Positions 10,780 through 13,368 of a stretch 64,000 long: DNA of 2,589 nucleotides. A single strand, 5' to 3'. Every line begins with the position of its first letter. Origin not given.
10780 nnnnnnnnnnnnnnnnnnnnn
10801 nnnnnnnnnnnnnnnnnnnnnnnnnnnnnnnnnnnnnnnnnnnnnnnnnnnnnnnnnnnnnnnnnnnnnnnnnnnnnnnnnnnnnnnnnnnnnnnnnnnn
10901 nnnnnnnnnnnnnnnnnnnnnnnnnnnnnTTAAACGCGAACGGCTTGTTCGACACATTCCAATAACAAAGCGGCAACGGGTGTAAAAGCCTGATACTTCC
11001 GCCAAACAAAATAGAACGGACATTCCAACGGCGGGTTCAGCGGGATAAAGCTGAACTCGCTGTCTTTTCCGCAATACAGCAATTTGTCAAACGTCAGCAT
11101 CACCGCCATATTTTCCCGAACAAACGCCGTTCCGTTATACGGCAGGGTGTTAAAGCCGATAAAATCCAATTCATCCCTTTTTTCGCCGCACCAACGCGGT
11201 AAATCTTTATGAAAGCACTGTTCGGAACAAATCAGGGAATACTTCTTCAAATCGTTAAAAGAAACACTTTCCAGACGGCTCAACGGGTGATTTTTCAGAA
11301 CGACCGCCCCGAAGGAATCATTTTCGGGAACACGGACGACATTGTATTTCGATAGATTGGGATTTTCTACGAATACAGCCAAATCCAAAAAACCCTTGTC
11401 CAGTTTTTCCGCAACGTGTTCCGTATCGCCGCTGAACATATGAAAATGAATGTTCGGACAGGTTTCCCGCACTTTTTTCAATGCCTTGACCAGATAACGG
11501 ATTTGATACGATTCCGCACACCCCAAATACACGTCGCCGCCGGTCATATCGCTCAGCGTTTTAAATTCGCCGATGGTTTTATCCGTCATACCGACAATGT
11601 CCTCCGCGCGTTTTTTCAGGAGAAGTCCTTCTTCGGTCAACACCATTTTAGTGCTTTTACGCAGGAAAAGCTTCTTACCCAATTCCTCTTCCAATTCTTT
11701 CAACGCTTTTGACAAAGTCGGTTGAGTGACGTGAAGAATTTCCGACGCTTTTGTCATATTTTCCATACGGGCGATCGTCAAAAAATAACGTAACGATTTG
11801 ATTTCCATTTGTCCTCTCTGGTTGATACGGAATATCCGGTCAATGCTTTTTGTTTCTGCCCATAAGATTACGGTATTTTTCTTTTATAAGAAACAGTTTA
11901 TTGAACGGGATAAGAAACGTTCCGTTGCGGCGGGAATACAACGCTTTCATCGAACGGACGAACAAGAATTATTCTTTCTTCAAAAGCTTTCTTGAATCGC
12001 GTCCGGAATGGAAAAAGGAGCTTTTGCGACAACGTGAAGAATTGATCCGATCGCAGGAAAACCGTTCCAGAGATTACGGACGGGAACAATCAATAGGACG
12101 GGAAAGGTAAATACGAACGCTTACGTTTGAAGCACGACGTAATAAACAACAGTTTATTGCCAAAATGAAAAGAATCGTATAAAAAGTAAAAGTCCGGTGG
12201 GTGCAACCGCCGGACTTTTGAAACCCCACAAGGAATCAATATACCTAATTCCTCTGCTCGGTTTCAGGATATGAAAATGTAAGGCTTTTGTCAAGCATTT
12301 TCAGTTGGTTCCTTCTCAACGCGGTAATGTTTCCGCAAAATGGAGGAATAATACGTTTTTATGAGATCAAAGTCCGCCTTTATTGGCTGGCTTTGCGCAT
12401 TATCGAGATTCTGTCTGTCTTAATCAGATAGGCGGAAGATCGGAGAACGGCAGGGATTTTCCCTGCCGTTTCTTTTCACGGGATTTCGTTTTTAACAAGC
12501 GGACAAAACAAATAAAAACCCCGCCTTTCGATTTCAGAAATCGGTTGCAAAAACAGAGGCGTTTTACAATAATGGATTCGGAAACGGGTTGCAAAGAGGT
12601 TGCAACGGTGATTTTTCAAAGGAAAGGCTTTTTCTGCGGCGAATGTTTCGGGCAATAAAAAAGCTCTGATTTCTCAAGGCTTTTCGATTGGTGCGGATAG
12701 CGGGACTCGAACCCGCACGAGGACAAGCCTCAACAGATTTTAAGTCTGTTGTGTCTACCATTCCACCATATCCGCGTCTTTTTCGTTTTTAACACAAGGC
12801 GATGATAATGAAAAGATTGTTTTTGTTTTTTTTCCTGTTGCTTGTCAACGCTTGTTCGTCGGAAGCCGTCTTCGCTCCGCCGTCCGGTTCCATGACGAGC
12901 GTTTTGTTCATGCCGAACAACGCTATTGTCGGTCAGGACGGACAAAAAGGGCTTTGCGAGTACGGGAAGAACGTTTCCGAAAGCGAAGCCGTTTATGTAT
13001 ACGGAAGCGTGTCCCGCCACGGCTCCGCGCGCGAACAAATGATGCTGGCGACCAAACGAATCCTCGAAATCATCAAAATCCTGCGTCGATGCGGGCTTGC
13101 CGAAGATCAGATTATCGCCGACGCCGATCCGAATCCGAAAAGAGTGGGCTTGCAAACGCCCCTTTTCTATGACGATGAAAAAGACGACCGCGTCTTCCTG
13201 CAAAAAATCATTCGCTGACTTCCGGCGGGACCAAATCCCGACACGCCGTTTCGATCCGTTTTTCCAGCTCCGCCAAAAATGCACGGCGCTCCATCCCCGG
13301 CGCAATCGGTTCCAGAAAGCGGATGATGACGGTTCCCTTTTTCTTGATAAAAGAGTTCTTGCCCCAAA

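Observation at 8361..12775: Decayed genomic island at tRNA-Leu(UAA), bounded by ~90-bp direct repeats that include the tRNA 3' half and its terminator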

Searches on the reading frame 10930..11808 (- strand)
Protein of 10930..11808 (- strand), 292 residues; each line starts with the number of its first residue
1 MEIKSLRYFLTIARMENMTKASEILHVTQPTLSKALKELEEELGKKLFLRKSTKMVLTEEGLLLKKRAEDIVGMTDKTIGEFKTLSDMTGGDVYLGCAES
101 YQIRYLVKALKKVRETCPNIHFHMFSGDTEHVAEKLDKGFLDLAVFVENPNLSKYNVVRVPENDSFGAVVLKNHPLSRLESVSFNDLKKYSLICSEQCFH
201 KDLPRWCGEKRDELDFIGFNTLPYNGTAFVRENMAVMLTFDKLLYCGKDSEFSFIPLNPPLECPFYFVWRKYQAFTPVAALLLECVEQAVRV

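Call 7: search_protein_families(library=pfam, proteins=[window:10930-11808:-], max_evalue=0.01)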
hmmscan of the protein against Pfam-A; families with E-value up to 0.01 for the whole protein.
window:10930-11808:- (292 aa): 2 families
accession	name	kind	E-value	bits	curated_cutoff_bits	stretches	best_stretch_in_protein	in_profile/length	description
PF00126.33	HTH_1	-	2.7e-20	72.5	26.6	1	4-61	2-59/60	Bacterial regulatory helix-turn-helix protein, lysR family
PF03466.25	LysR_substrate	-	3.5e-20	72.7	28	1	90-289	5-207/209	LysR substrate binding domain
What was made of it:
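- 10930..11808 (-): Cargo: LysR-family regulator, on the opposite strand and convergent with the three-gene operon (the 3' ends overlap by 4 nt). call 7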

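Call 11: find_encoding_contigs(protein=window:10930-11808:-, flank=10000, max_places=10)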
Protein window:10930-11808:- (292 aa): 4 contigs read that carry it; 3 places shown.
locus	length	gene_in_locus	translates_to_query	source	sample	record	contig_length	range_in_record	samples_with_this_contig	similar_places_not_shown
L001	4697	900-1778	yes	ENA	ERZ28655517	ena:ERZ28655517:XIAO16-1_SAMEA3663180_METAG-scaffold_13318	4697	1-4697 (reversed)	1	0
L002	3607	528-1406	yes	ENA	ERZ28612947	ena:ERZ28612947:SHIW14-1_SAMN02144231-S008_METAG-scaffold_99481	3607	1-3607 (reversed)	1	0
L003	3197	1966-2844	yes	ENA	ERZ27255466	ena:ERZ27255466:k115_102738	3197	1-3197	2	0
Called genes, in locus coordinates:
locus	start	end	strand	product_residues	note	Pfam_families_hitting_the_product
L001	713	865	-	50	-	-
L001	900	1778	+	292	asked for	PF00126:HTH_1, PF03466:LysR_substrate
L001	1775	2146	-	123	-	PF02525:Flavodoxin_2, PF03358:FMN_red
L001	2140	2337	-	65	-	-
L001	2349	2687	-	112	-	PF18050:Cyclophil_like2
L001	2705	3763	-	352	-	PF12740:PETase, PF01738:DLH (faint), PF02129:Peptidase_S15, PF00561:Abhydrolase_1 (weak), PF12146:Hydrolase_4 (faint), PF00326:Peptidase_S9 (weak)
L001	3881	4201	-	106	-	-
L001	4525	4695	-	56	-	?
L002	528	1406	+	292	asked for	PF00126:HTH_1, PF03466:LysR_substrate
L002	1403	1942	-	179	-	PF02525:Flavodoxin_2, PF03358:FMN_red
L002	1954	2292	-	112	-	PF18050:Cyclophil_like2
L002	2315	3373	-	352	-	PF12740:PETase (weak), PF01738:DLH (weak), PF02129:Peptidase_S15, PF00561:Abhydrolase_1 (weak), PF00326:Peptidase_S9 (weak)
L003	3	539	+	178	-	?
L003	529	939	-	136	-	-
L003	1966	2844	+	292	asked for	PF00126:HTH_1, PF03466:LysR_substrate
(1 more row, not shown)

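Call 67: search_protein_families(library=ncbifam, proteins=[window:10930-11808:-], max_evalue=0.001)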
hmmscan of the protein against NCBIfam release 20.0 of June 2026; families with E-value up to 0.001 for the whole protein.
window:10930-11808:- (292 aa): 52 families (the best 25 are shown)
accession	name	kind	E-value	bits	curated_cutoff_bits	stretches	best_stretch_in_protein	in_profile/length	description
NF047520.1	trans_act_CidR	equivalog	4.4e-37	127.8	415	1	1-197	1-196/292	cidABC operon transcriptional activator CidR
NF053705.1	TransRegGltCGpos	equivalog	9.1e-31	107.2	350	1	1-199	1-199/300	glutamate biosynthesis transcriptional regulator GltC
NF040786.1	LysR_Sec_metab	equivalog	9.1e-28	97.1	250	1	1-197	1-198/298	selenium metabolism-associated LysR family transcriptional regulator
NF007439.0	PRK09986.1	equivalog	1.9e-27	96.4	290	1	2-285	8-293/296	LysR family transcriptional regulator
TIGR02424.1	TF_pcaQ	equivalog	1.9e-26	92.7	303.8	1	4-194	6-197/300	pca operon transcription factor PcaQ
TIGR03339.1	phn_lysR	subfamily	8.9e-25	87.5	341.1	1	6-197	2-189/279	aminoethylphosphonate catabolism associated LysR family transcriptional regulator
NF045775.1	acetoin_reg_AlsR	exception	7.8e-24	84.7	430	1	1-195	1-194/290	acetoin biosynthesis transcriptional regulator AlsR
NF047354.1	trans_reg_GltC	equivalog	8.9e-24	84.5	300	1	1-196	1-197/290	glutamate biosynthesis transcriptional regulator GltC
NF007385.0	PRK09906.1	equivalog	9.1e-24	84.1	356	1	1-198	1-196/296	DNA-binding transcriptional regulator HcaR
NF009327.0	PRK12684.1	subfamily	2.1e-23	83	402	1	1-199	1-201/313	CysB family HTH-type transcriptional regulator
NF008361.0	PRK11151.1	equivalog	5.1e-22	78.5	329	1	1-196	1-195/305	DNA-binding transcriptional regulator OxyR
NF008722.0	PRK11716.1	equivalog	1.6e-21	76.6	246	1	1-154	1-154/293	HTH-type transcriptional activator IlvY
NF008416.0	PRK11242.1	equivalog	5e-21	75.3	277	1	1-199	1-199/300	transcriptional regulator CynR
NF008352.0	PRK11139.1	subfamily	2.4e-20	72.8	288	1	3-200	8-197/305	transcriptional regulator GcvA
NF009326.0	PRK12681.1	equivalog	4.1e-20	72.5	436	1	1-195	1-197/324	HTH-type transcriptional regulator CysB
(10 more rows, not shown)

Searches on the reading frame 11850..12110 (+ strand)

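Call 7: search_protein_families(library=pfam, proteins=[window:11850-12110:+], max_evalue=0.01)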
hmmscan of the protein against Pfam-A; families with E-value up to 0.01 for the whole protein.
window:11850-12110:+ (86 aa): 0 families

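Call 33: search_protein_families(library=phrogs, proteins=[window:11850-12107:+], max_evalue=1)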
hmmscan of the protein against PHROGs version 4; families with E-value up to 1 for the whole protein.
seq(86 aa): 1 family
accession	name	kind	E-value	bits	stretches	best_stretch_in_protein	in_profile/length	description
phrog_30720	-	unknown function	0.34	11.4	1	27-76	14-63/204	-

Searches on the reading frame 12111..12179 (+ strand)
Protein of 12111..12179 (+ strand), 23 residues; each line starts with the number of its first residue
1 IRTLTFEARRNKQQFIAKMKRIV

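Call 42: search_protein_families(library=pfam, proteins=[window:12111-12179:+], max_evalue=1)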
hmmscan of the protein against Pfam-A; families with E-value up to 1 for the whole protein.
seq(23 aa): 0 families

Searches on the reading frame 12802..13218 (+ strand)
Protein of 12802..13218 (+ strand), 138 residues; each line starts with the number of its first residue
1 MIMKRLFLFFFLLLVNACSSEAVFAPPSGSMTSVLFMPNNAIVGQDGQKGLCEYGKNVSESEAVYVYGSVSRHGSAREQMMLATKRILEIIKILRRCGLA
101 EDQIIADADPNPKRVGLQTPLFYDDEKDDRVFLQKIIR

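Call 7: search_protein_families(library=pfam, proteins=[window:12802-13218:+], max_evalue=0.01)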
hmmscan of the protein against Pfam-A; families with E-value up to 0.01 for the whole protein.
window:12802-13218:+ (138 aa): 0 families

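Call 21: find_encoding_contigs(protein=window:12808-13218:+, flank=10000, max_places=10)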
Protein window:12808-13218:+ (136 aa): 8 contigs read that carry it; 4 places shown.
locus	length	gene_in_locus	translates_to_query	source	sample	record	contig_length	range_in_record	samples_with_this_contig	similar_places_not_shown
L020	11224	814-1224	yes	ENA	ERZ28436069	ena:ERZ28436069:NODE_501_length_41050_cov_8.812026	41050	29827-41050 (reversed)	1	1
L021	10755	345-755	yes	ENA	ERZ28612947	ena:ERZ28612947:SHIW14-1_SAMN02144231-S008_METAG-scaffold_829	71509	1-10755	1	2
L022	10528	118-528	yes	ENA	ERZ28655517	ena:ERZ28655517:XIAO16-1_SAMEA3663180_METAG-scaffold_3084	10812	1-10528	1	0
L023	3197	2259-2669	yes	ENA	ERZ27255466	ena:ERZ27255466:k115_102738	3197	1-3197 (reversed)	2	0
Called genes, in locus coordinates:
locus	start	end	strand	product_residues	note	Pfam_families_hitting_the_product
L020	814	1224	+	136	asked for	-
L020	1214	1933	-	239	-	PF01553:Acyltransferase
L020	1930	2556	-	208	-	PF02698:DUF218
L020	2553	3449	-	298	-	-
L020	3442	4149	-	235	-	PF00005:ABC_tran, PF13304:AAA_21 (weak)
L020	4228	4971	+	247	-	PF13717:Zn_ribbon_4 (weak), PF13719:Zn_ribbon_5 (faint)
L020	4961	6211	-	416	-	PF00278:Orn_DAP_Arg_deC, PF01168:Ala_racemase_N, PF02784:Orn_Arg_deC_N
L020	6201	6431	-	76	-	-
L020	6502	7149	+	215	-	PF00578:AhpC-TSA, PF08534:Redoxin, PF13905:Thioredoxin_8 (weak)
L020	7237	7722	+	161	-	PF00156:Pribosyltran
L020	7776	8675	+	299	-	PF01613:Flavin_Reduct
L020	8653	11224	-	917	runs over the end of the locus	PF02739:5_3_exonuc_N, PF01367:5_3_exonuc, PF00476:DNA_pol_A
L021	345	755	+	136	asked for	-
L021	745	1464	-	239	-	PF01553:Acyltransferase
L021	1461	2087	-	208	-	PF02698:DUF218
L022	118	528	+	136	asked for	-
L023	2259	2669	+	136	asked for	-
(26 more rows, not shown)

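Call 33: search_protein_families(library=phrogs, proteins=[window:12802-13218:+], max_evalue=1)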
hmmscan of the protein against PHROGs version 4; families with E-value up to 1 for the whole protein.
window:12802-13218:+ (138 aa): 2 families
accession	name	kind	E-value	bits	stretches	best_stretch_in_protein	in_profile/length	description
phrog_26111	-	moron, auxiliary metabolic gene and host takeover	0.03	14.2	1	26-105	224-301/327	membrane protein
phrog_456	-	lysis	0.27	11.9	1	1-32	9-45/102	Rz-like spanin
